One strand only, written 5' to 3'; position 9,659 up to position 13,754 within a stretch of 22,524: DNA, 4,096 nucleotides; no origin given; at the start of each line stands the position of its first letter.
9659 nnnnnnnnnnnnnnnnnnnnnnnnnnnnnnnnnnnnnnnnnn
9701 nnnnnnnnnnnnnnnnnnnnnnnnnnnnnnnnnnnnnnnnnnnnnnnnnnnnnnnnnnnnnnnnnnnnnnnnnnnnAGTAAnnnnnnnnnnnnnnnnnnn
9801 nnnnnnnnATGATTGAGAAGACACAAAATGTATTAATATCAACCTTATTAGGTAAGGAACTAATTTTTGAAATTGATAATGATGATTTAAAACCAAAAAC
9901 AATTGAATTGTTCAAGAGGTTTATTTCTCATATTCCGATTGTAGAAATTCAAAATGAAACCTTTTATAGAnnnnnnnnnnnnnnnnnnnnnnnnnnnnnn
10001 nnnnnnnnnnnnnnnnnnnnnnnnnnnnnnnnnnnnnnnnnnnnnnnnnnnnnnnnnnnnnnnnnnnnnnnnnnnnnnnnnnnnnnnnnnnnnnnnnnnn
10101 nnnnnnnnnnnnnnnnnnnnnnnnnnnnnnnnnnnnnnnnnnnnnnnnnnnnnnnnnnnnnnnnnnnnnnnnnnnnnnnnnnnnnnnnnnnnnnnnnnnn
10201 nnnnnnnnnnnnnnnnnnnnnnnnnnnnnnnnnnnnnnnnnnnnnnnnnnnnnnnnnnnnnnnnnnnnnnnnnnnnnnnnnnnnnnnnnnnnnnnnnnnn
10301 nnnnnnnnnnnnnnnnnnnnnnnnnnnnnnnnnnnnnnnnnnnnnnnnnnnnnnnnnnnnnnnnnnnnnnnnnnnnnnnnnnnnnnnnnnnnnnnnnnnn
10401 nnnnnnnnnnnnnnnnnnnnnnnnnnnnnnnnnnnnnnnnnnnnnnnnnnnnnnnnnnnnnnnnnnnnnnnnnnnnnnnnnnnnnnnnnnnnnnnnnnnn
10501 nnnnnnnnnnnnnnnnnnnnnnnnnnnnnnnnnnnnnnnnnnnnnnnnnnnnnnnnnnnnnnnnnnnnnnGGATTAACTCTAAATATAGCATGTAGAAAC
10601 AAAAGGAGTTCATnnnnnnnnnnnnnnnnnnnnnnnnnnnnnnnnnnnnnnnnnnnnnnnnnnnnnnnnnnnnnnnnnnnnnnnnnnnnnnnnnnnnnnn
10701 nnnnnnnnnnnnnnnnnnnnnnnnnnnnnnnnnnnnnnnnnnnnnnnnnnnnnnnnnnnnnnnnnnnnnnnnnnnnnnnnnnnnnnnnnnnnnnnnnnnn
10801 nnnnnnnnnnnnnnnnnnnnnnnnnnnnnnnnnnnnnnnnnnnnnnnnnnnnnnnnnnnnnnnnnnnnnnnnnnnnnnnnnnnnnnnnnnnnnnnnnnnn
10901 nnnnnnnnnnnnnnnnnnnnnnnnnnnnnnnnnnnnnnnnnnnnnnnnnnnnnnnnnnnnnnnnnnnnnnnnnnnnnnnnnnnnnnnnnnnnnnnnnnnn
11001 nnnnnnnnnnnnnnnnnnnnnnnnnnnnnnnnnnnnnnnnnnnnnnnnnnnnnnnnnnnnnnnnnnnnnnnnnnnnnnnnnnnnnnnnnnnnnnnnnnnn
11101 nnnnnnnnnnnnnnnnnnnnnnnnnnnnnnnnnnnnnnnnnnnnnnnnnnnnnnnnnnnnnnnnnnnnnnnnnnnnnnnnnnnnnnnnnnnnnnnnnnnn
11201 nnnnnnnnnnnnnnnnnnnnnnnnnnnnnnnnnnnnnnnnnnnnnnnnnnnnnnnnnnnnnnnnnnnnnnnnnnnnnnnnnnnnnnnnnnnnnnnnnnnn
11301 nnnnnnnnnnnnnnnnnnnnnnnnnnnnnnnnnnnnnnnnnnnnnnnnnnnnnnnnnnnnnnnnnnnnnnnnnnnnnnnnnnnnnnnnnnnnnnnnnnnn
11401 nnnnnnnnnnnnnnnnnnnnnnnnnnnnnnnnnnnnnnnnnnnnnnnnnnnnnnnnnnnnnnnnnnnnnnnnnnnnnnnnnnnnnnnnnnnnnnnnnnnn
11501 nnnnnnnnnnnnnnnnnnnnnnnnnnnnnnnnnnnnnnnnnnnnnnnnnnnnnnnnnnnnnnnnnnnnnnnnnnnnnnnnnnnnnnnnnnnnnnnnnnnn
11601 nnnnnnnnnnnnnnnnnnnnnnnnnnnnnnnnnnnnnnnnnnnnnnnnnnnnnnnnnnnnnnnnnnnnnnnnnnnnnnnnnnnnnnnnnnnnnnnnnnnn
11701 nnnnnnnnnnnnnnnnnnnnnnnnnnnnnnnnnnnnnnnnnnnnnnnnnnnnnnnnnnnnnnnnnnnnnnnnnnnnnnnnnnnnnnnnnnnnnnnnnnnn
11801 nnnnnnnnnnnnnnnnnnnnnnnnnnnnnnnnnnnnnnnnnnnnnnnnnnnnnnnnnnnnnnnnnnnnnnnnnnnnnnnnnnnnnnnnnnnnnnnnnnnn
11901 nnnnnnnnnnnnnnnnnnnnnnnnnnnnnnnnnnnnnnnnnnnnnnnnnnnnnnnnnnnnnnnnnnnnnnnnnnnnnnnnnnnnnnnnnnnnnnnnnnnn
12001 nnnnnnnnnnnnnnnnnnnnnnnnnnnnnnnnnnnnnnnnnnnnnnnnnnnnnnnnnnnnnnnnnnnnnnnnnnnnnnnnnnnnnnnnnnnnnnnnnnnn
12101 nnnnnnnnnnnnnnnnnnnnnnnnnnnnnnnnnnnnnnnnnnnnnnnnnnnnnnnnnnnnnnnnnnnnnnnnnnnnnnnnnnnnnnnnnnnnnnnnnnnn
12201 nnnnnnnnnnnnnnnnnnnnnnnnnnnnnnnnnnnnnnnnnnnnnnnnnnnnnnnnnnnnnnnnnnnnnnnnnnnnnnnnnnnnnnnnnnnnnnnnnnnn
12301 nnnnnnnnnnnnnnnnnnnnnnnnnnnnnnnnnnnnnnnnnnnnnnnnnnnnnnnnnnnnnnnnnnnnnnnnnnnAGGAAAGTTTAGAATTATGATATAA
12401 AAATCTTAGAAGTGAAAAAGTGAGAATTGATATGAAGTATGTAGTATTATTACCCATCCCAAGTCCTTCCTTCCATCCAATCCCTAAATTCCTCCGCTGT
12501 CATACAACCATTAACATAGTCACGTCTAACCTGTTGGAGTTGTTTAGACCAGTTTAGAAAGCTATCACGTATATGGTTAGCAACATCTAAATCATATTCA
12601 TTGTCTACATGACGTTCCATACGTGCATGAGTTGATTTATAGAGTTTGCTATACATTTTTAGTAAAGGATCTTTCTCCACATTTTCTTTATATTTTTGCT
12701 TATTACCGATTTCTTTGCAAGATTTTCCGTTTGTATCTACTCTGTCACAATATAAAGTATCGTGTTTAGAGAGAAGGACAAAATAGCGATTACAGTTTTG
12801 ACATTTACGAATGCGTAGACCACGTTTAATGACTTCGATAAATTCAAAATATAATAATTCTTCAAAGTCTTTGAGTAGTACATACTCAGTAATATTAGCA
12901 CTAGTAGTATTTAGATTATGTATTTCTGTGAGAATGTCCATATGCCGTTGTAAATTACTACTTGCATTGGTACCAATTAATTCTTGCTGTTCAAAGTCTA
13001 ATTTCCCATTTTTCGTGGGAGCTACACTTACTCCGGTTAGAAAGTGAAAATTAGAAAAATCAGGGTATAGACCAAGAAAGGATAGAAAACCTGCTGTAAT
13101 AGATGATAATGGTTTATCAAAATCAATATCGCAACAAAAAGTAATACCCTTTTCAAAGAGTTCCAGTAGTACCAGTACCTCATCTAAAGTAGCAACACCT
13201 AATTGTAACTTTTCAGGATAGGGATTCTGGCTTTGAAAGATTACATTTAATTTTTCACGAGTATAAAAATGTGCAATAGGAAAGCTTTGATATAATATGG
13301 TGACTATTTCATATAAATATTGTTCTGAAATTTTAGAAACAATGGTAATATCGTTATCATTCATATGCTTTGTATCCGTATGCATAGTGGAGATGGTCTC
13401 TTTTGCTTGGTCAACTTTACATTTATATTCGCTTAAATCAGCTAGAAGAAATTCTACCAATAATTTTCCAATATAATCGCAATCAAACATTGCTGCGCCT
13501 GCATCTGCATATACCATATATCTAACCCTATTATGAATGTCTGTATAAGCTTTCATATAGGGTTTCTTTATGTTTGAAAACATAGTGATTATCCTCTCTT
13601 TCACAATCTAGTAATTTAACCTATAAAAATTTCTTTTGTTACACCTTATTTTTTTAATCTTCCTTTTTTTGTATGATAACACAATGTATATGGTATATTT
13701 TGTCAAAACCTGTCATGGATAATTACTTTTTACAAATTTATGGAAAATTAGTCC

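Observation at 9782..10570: Orphan RES-domain toxin-like protein wedged between hsdR and a Septu pair, with no Xre/ParS-type antitoxin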

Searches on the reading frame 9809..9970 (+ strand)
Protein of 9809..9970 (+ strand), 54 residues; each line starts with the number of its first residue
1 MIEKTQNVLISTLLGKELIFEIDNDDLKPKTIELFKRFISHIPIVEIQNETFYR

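Call 54: search_protein_families(library=pfam, proteins=[window:9809-9970:+], max_evalue=1)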
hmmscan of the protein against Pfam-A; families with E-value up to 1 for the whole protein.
window:9809-9970:+ (54 aa): 0 families

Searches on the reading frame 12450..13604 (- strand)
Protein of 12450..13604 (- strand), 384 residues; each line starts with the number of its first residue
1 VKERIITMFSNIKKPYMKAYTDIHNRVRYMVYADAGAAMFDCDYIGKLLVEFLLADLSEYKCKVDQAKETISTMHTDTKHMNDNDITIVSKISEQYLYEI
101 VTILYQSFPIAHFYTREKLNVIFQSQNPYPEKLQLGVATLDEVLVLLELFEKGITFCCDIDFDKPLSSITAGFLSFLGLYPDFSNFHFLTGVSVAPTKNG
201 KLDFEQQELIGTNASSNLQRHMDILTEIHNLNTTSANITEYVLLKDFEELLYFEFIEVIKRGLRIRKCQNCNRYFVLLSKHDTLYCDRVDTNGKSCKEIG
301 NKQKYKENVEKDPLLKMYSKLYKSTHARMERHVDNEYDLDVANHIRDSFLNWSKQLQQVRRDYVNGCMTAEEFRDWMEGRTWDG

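Call 5: search_protein_families(library=pfam, proteins=[window:12450-13604:-], max_evalue=1)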
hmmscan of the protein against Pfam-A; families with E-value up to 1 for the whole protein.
window:12450-13604:- (384 aa): 4 families
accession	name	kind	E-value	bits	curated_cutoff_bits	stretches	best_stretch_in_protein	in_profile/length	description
PF19553.4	DUF6076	-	2.1e-20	73.6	23.5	1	224-350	10-138/168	Family of unknown function (DUF6076)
PF03000.19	NPH3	-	0.011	15.8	27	1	35-102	134-195/258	NPH3 family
PF17641.8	ASPRs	-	0.07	13.8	26.3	1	303-371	32-106/118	Ancylostoma-associated secreted protein related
PF23546.1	Zn_ribbon_TOP3B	-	0.074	13.2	27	1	267-288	8-30/40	DNA topoisomerase 3-beta zinc ribbon domain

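Call 6: search_protein_families(library=padloc, proteins=[window:12450-13604:-], max_evalue=1)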
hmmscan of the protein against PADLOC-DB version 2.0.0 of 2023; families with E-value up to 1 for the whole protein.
window:12450-13604:- (384 aa): 0 families

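Call 7: search_protein_families(library=ncbifam, proteins=[window:12450-13604:-], max_evalue=1)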
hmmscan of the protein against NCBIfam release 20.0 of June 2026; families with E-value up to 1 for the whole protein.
window:12450-13604:- (384 aa): 1 family
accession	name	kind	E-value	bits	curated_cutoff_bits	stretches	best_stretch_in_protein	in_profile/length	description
TIGR03291.1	methan_mark_17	hypoth_equivalog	0.11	12.2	67.1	0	245-293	131-179/185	methanogenesis marker 17 protein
